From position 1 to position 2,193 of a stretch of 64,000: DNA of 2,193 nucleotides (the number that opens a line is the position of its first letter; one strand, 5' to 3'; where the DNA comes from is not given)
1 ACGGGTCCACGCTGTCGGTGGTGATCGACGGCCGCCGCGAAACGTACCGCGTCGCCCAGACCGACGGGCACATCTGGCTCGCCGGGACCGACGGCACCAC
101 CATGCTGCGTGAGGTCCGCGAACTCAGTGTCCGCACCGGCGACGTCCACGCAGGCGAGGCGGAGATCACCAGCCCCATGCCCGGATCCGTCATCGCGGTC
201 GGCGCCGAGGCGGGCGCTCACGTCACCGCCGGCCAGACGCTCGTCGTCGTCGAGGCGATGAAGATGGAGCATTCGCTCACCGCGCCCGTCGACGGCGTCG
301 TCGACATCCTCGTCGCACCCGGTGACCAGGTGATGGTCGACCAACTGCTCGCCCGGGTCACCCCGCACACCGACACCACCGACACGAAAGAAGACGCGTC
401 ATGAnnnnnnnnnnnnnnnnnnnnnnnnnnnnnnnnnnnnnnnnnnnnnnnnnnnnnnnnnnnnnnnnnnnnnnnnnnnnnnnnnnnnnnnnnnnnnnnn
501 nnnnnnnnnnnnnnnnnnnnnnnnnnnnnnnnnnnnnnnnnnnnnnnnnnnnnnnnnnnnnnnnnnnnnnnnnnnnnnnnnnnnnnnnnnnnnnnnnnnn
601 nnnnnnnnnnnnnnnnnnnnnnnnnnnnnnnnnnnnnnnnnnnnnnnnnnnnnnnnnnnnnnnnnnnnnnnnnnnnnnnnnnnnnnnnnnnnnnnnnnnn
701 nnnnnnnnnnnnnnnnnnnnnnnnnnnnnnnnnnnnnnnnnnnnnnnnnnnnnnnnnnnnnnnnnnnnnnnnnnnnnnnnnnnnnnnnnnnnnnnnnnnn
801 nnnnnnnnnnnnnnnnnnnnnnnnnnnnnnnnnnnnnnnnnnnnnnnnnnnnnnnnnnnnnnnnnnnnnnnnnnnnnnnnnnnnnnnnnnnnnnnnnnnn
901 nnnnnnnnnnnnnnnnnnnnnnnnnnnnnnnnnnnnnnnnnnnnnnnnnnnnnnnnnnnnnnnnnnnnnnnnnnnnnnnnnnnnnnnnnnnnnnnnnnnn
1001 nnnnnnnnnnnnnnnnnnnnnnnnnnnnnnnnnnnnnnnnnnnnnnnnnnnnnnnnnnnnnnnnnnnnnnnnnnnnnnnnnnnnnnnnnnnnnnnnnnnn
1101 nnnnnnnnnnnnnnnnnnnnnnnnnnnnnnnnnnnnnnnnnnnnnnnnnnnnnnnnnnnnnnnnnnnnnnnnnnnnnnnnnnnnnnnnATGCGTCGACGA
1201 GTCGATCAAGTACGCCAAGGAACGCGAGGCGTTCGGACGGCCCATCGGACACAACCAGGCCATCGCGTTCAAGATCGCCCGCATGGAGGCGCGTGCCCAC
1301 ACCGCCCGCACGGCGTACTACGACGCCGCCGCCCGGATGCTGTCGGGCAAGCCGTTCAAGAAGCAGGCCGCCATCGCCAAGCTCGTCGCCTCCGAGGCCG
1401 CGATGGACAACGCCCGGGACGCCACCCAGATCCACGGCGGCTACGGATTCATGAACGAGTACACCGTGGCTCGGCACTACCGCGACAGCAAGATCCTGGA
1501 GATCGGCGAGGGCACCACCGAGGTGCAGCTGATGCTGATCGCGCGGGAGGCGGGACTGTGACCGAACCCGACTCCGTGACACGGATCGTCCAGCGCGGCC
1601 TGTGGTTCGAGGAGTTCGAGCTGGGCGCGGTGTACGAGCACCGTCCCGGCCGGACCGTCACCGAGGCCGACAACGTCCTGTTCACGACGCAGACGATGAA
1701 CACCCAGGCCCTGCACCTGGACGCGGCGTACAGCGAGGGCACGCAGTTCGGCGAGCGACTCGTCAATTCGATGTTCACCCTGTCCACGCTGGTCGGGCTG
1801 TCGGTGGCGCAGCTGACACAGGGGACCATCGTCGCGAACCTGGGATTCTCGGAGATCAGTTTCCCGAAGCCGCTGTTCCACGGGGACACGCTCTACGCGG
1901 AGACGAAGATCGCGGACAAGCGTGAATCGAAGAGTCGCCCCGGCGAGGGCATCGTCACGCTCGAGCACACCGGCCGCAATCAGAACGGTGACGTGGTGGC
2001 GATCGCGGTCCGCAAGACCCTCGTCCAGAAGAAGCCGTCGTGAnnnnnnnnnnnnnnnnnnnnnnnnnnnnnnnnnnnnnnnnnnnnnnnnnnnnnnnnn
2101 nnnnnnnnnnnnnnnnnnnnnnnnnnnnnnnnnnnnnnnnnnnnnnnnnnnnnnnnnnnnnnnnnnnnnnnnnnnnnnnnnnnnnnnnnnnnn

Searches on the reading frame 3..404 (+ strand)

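Call 16: search_protein_families(library=pfam, proteins=[window:3-404:+], max_evalue=0.01)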
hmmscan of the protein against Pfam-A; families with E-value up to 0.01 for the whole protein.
window:3-404:+ (133 aa): 5 families
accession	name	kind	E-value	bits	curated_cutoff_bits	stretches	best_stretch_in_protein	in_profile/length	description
PF00364.28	Biotin_lipoyl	-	1.1e-17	64.1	22.1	1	54-118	2-72/73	Biotin-requiring enzyme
PF21139.3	BT_MCC_alpha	-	2.5e-07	31.5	31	1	1-39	79-117/118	Methylcrotonyl-CoA carboxylase, alpha-subunit, BT domain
PF13437.12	HlyD_3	-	0.00016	22.8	22.2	0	92-123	2-34/106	HlyD family secretion protein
PF13533.13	Biotin_lipoyl_2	-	0.0016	18.7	29.8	0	54-83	2-31/32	Biotin-lipoyl like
PF16576.10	HlyD_D23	-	0.002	17.9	30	0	51-85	107-141/214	Barrel-sandwich domain of CusB or HlyD membrane-fusion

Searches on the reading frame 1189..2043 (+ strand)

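Call 69: search_protein_families(library=pfam, proteins=[window:1189-2043:+], max_evalue=0.01)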
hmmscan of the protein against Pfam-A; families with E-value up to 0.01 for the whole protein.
window:1189-2043:+ (284 aa): 3 families
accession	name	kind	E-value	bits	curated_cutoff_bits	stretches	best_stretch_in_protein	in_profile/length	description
PF01575.25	MaoC_dehydratas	-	5.6e-25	87.8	27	1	145-262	6-121/123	MaoC like domain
PF19315.5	MC_hydratase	-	1.4e-16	61.1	26.5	1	134-277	18-161/353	Mesaconyl-CoA hydratase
PF13452.11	FAS1_DH_region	-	0.00017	22.2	22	1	164-271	21-130/132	FAS1-like, dehydratase domain region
